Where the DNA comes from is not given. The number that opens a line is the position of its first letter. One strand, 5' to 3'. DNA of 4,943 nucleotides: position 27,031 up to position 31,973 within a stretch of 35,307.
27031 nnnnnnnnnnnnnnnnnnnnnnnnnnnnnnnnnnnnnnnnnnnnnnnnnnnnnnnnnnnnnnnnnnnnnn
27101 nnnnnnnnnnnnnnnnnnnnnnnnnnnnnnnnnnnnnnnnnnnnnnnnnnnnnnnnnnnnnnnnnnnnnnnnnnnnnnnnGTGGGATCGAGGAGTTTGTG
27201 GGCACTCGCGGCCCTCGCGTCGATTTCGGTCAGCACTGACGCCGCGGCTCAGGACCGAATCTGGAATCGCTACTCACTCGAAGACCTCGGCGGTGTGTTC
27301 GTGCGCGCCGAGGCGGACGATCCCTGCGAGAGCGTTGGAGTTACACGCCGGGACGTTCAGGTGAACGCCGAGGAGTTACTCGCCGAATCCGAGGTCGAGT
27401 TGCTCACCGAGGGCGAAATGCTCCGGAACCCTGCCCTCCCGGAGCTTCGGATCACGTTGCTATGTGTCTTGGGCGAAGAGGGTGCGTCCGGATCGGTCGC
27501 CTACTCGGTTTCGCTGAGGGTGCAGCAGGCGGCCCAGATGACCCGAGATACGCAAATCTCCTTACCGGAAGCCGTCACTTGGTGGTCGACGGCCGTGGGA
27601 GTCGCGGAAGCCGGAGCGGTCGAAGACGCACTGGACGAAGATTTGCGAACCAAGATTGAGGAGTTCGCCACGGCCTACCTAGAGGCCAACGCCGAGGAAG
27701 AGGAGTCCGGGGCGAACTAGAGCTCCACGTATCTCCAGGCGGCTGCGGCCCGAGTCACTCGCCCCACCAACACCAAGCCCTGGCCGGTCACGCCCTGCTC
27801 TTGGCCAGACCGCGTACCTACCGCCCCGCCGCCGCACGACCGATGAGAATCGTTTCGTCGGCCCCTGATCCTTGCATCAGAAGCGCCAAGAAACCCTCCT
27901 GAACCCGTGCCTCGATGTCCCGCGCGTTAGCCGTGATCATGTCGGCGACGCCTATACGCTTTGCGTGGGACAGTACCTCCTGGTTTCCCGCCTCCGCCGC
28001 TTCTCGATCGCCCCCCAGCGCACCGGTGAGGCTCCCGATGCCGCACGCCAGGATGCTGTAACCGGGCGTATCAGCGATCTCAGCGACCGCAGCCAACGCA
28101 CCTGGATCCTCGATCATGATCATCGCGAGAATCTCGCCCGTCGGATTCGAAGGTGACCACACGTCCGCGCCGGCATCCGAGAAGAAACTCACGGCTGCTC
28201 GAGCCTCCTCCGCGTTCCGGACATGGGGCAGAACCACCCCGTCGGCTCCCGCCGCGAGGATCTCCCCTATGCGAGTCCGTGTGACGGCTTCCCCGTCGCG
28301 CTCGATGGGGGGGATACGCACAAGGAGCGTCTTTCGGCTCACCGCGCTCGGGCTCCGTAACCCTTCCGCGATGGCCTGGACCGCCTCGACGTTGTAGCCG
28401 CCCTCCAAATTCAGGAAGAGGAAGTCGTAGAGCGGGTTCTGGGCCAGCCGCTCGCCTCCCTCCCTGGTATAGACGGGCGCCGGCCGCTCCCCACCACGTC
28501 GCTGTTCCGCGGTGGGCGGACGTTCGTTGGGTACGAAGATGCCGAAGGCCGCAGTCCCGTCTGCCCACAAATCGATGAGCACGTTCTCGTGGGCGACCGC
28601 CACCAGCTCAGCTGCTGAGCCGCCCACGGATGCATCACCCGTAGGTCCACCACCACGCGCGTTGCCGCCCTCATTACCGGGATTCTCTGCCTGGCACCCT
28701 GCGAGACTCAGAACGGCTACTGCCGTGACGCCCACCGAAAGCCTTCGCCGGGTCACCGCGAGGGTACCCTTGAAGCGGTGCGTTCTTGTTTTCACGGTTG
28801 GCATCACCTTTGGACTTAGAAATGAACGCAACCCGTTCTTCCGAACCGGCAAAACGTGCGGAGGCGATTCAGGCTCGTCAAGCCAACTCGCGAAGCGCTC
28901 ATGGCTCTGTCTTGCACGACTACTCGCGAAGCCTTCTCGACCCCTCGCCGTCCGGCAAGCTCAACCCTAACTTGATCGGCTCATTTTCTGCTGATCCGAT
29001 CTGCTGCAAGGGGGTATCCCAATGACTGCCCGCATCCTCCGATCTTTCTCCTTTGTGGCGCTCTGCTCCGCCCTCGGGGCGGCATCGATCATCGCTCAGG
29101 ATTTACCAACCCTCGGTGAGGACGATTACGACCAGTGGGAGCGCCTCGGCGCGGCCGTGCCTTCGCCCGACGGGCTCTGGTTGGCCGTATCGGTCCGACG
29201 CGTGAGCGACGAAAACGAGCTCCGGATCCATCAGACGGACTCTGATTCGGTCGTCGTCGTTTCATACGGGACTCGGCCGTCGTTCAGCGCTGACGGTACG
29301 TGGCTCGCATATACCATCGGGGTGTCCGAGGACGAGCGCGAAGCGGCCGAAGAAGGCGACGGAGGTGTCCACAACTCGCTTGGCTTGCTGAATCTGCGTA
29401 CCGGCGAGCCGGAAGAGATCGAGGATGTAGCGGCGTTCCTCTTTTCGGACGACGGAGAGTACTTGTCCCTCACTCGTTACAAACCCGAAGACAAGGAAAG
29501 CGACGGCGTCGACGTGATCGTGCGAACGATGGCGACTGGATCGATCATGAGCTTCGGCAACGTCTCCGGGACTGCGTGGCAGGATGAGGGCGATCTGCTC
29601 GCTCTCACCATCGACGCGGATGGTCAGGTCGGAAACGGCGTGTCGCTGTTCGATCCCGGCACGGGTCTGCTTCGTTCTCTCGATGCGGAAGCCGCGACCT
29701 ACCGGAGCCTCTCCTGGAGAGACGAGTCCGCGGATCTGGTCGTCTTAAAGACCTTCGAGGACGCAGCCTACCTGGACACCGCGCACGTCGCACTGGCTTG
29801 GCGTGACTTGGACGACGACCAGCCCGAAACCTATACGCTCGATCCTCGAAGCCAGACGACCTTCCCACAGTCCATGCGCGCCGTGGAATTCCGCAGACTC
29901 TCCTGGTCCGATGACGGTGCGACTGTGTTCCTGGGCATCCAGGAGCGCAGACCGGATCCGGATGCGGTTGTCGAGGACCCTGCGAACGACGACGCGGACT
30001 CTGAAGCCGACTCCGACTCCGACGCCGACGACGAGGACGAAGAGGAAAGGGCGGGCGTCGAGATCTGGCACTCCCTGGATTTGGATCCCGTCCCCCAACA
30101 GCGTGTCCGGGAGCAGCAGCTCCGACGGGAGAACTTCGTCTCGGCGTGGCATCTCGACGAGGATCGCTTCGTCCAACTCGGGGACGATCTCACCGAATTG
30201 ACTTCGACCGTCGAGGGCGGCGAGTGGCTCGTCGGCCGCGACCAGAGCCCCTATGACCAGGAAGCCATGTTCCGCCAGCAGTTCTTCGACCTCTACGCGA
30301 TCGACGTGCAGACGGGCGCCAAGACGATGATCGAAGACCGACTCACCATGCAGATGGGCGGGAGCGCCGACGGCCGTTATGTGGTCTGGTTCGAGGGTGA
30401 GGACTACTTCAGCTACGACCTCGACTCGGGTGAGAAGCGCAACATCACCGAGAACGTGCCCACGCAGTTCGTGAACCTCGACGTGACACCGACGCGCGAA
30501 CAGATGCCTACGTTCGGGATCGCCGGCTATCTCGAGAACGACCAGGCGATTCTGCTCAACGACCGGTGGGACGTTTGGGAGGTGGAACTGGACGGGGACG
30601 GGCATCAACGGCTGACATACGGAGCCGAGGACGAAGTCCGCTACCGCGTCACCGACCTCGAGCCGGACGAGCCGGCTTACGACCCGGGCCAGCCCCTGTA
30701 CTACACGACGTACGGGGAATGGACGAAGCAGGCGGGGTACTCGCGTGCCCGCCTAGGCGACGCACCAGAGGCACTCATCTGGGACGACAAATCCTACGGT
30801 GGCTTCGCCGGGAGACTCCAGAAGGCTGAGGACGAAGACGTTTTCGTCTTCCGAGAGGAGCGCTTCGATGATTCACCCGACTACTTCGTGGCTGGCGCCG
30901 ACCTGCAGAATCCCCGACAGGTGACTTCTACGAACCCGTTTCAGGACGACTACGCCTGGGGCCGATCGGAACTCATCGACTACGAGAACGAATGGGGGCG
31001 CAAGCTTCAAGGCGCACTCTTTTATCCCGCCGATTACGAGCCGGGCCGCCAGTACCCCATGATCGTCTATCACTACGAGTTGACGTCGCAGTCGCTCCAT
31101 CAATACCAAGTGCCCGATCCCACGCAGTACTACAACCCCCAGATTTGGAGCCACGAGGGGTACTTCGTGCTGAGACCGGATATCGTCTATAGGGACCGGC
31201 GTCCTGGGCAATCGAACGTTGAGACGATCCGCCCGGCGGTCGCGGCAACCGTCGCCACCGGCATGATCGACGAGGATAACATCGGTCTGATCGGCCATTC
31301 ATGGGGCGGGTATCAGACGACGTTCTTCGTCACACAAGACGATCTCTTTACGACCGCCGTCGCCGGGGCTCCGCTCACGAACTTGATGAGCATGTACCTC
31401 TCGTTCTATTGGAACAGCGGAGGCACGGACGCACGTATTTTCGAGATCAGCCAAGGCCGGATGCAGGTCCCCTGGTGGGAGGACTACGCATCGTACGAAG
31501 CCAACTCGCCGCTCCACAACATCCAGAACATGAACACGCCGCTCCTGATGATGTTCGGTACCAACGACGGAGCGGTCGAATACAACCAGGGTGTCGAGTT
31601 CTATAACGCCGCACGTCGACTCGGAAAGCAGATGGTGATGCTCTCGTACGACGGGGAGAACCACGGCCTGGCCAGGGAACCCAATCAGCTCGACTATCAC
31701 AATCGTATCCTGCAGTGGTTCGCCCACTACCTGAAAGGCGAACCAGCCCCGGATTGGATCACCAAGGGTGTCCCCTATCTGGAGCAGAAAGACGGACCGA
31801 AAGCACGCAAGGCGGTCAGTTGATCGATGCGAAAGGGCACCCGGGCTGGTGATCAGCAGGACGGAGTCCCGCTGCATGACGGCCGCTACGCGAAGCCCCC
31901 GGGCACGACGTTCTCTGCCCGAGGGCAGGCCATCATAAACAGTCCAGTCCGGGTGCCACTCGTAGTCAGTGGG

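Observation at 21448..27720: Four-gene exported operon: DUF1592-type protein, Tat DUF1552, periplasmic ankyrin, small acidic protein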

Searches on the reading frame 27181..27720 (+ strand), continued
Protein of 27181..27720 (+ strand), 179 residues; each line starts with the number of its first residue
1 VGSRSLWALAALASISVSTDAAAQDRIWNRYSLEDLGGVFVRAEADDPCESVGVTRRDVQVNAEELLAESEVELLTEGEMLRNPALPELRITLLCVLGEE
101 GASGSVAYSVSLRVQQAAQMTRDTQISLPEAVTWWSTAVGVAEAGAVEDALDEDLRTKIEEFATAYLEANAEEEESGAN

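Call 90: search_protein_families(library=pfam, proteins=[L083:4339-5466:+, L083:6563-7858:+, L083:7513-8436:+, L083:8931-9938:+, L083:4420-6168:-, L083:10299-11507:-], max_evalue=0.001)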
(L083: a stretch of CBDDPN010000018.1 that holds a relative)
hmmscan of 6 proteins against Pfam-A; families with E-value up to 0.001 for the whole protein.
L083:4339-5466:+ (375 aa): 0 families

L083:6563-7858:+ (431 aa): 0 families

L083:7513-8436:+ (307 aa): 0 families

L083:8931-9938:+ (335 aa): 5 families
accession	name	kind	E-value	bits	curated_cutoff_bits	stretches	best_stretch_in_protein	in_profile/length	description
PF00023.36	Ank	-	1.2e-32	110.6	21.1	2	10-37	4-31/33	Ankyrin repeat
PF12796.13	Ank_2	-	8.9e-26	90.7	27.3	2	9-70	30-88/90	Ankyrin repeats (3 copies)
PF13606.12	Ank_3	-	1.4e-24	83.5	22.3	0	260-289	1-30/30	Ankyrin repeat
PF13637.12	Ank_4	-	2.2e-24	85.4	22.7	2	237-274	7-43/50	Ankyrin repeats (many copies)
PF13857.12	Ank_5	-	3.2e-23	82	27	1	251-301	6-56/56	Ankyrin repeats (many copies)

L083:4420-6168:- (582 aa): 3 families
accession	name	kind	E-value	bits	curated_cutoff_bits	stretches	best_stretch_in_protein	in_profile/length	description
PF13751.12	DDE_Tnp_1_6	-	2.7e-18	66.9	25.1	1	436-559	1-125/125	Transposase DDE domain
PF01609.27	DDE_Tnp_1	-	2.1e-15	57.5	23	1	324-555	24-200/200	Transposase DDE domain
PF05598.16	DUF772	-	2e-14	53.8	23.1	1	144-204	1-66/74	Transposase domain (DUF772)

L083:10299-11507:- (402 aa): 2 families
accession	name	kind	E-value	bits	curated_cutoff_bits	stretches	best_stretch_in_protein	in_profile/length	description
PF13620.12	CarboxypepD_reg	-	1.1e-20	74.1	32.3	2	130-202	4-81/82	Carboxypeptidase regulatory-like domain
PF13715.12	CarbopepD_reg_2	-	4.6e-12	46.2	32.2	2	132-207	5-81/88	CarboxypepD_reg-like domain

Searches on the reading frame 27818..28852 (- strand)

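Call 17: search_protein_families(library=pfam, proteins=[window:27818-28852:-], max_evalue=0.001)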
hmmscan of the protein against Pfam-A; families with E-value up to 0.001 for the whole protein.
window:27818-28852:- (344 aa): 1 family
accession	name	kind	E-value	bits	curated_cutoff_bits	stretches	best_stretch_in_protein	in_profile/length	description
PF03328.21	HpcH_HpaI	-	1.7e-10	41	25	1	142-322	22-207/221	HpcH/HpaI aldolase/citrate lyase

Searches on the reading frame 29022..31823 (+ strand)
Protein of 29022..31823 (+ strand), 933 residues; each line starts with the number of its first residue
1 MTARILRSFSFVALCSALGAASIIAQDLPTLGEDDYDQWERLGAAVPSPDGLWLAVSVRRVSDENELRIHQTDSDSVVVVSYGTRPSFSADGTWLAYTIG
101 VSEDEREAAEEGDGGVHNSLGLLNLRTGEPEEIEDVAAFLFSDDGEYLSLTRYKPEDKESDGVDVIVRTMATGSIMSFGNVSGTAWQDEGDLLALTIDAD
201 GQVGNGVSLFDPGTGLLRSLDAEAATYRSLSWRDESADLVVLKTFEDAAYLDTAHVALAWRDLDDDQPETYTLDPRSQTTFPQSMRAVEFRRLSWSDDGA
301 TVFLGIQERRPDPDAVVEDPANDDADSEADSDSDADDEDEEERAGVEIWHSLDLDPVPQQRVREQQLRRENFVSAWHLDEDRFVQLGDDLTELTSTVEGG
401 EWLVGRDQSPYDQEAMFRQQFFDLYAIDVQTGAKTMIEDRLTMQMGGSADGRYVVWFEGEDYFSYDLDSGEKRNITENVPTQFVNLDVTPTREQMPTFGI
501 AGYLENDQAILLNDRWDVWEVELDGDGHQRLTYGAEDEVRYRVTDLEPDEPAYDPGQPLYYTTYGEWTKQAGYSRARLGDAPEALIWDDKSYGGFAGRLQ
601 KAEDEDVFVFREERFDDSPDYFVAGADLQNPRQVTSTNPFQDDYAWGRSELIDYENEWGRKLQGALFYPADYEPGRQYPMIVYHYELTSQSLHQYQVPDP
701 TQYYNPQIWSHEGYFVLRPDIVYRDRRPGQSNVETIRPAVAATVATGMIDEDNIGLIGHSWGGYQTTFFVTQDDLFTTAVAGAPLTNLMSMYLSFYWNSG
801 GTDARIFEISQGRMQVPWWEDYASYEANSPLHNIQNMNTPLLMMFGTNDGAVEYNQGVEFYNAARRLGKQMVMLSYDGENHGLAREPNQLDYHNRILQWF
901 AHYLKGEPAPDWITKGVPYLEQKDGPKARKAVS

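Call 17: search_protein_families(library=pfam, proteins=[window:29022-31823:+], max_evalue=0.001)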
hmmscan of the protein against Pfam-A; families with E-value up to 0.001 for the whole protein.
window:29022-31823:+ (933 aa): 3 families
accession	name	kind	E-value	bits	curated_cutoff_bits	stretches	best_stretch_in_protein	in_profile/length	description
PF00326.27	Peptidase_S9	-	5.3e-28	98.4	22.6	1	726-906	38-212/213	Prolyl oligopeptidase family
PF01738.24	DLH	-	8e-06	26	21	1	749-894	94-199/217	Dienelactone hydrolase family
PF12146.15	Hydrolase_4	-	0.00019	21.2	27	0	832-888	185-239/239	Serine aminopeptidase, S33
